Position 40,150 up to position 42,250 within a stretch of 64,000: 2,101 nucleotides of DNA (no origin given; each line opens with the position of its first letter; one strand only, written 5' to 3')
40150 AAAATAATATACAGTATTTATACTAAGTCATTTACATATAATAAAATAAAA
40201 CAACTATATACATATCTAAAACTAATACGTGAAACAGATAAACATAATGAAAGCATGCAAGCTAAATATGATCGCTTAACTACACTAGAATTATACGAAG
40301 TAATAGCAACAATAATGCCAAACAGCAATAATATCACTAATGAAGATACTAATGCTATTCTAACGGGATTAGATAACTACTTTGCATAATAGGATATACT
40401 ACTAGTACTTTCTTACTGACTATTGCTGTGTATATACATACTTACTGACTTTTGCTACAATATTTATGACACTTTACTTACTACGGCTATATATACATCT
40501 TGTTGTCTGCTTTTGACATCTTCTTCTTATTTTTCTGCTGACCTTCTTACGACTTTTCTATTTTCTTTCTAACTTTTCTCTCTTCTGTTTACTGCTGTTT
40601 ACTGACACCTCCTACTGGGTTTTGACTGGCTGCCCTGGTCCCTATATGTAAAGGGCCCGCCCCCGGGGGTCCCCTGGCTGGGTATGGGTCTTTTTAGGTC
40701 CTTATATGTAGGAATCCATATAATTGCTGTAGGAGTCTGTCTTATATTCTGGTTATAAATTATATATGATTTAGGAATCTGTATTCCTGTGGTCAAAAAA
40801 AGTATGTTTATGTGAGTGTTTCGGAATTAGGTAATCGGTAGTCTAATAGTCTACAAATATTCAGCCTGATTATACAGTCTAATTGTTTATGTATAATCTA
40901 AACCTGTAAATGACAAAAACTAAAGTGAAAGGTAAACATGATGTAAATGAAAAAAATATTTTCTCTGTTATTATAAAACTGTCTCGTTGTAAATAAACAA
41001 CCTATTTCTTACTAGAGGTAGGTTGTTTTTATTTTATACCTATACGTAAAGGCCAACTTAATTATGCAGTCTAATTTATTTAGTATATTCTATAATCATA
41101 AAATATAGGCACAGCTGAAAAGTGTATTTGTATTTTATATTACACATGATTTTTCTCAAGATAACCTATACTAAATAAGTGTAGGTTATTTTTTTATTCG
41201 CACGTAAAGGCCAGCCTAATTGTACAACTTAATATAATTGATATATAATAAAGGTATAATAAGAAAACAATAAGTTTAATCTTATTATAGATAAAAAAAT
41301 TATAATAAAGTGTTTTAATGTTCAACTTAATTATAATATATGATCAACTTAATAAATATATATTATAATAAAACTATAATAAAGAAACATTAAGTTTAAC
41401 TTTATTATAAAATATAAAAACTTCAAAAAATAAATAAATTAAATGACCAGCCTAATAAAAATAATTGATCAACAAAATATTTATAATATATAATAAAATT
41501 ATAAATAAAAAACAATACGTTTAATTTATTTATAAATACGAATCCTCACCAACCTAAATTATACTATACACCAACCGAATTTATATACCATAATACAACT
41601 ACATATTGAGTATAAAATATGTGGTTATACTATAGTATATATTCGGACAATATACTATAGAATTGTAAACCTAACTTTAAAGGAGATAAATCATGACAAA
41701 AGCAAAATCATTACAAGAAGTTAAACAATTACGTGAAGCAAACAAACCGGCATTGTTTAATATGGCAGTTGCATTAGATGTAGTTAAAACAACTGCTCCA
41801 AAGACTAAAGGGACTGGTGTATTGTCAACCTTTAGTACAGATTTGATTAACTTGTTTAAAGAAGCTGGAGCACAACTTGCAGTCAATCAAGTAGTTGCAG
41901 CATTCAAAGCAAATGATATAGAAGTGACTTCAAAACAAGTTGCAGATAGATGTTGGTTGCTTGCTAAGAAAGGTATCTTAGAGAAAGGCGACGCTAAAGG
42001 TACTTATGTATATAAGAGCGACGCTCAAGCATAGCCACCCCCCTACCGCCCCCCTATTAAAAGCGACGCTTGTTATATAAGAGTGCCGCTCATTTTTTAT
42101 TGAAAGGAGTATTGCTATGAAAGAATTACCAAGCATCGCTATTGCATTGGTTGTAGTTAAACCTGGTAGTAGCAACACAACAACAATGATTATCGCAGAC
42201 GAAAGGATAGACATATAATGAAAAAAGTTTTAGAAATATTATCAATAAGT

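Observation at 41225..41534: Three stem-loops about 120 bp apart with a conserved loop and covarying stems, each behind a consensus promoter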

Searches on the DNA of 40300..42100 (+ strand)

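Call 3: search_dna_similar(query=window:40900-42100:+, collection=phages, mode=near, max_rows=30)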
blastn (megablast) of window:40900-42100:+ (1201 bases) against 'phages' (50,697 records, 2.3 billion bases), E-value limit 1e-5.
No match.

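Call 9: search_dna_similar(query=window:41150-41700:+, collection=phages, mode=distant, max_rows=20, max_evalue=0.01)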
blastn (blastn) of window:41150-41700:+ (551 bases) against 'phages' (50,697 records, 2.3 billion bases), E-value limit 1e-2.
Records with a match: 2; places in all: 2; records where one place covers at least 80% of the query: 0.
Best place of each record, by identity: 60-80% 2.
By first word of the organism name: Geobacillus 2.
By host as written in the record: - 2.
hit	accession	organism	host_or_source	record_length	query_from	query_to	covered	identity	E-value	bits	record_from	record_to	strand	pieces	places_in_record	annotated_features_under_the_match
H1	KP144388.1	Geobacillus virus E3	failed fermentation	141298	143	224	15%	77.1%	4e-3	48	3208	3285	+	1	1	none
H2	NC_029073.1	Geobacillus virus E3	failed fermentation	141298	143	224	15%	77.1%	4e-3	48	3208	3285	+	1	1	none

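Call 29: search_rna_families(source=window, start=40300, end=41750, threshold=evalue, max_evalue=5)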
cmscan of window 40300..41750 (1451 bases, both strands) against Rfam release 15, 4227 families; matches with E-value up to 5: 8.
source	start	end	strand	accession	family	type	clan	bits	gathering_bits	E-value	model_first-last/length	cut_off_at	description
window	41568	41651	-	RF04154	mir-1277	Gene; miRNA;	-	26.6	81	0.026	1-78/78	no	mir-1277 microRNA precursor family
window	40575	40674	-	RF03142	L2-Alphaproteobacteria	Cis-reg; leader;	-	25.9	37.8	0.00073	1-66/66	no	L2-Alphaproteobacteria ribosomal protein leader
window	40989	41035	-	RF04352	Plastid-psbA-4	Cis-reg;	CL00153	23.8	56.8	0.28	1-61/61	no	Plastid-psbA-4 3UTR RNA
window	40989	41036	+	RF04343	Plastid-psbA-2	Cis-reg;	CL00153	23.4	55.8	0.13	1-60/60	no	Plastid-psbA-2 3UTR RNA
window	41567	41654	-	RF00956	MIR1444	Gene; miRNA;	-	22.5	80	0.23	1-85/85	no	MIR1444 microRNA precursor family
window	40990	41145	-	RF02449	ncr1015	Gene; sRNA;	-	21.8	60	3.3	1-121/121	no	Bacillus sRNA ncr1015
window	41575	41646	-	RF04140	mir-3118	Gene; miRNA;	-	21.1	89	0.48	1-76/76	no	mir-3118 microRNA precursor family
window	41625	41695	+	RF02980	freshwater-2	Cis-reg;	-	19.6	49.9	3.6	1-84/84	no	freshwater-2 RNA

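Call 98: build_rna_model(alignment_id=A5, structure=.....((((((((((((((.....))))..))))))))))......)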
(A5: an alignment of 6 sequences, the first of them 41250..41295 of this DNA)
Model R1 built from alignment A5 (6 sequences, 46 columns); structure: as given.
model positions 46; base pairs 14; branch points 0; effective number of sequences 4.4; information 1.197 bits per position. Calibrated on 0.2 Mb of random sequence (short: E-values are rough).
structure used (alignment columns):
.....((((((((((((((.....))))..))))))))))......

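Call 99: search_with_rna_model(model_id=R1, sources=[window, L003, L004, L005, L006, L007, L009, L010, L011, L013, L014, L016, L017, L018, L019, L020, L021, L022], max_evalue=10)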
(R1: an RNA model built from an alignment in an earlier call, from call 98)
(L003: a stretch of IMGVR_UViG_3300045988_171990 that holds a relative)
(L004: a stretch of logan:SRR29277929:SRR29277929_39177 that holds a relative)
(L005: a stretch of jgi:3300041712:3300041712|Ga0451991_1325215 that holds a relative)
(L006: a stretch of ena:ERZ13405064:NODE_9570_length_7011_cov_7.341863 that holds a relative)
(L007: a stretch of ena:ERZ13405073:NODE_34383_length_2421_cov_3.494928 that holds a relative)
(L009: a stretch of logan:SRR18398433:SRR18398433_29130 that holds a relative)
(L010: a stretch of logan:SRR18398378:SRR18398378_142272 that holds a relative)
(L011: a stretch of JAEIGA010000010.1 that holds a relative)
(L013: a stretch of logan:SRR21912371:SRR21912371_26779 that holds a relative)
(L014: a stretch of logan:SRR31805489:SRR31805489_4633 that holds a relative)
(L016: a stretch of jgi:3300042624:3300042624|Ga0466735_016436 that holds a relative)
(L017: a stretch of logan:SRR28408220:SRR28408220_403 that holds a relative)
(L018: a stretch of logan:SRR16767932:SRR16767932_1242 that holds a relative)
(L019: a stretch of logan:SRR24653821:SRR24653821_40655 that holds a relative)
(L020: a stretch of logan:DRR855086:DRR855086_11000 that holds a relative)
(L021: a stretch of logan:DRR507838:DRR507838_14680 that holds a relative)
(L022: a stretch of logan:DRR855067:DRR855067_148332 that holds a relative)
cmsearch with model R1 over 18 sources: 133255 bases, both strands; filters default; matches with E-value up to 10: 19.
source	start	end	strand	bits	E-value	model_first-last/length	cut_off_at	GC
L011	1740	1785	+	65.6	6e-08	1-46/46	no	0.13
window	41250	41295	+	65.5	6.2e-08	1-46/46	no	0.15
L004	843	888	+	65.5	6.2e-08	1-46/46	no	0.15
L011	1612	1657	+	65.5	6.2e-08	1-46/46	no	0.15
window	41370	41415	+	63.9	1.1e-07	1-46/46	no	0.11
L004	964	1009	+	63.1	1.6e-07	1-46/46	no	0.11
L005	58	103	+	63.1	1.6e-07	1-46/46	no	0.11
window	41495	41540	+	58.6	8.7e-07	1-46/46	no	0.11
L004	1091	1136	+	52.9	7.8e-06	1-46/46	no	0.04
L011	1863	1908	+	52.9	7.8e-06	1-46/46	no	0.04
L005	183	228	+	52.8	8.1e-06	1-46/46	no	0.04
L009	221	265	-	26.9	0.16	1-46/46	no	0.16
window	19220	19256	+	22.9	0.74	1-46/46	no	0.22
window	41296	41341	+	20.9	1.6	1-46/46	no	0.11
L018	3280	3323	+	18.8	3.6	1-46/46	no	0.2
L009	259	313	+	18.6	4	1-46/46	no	0.24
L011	1666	1711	+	18.2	4.6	1-46/46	no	0.13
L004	890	935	+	18.2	4.6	1-46/46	no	0.13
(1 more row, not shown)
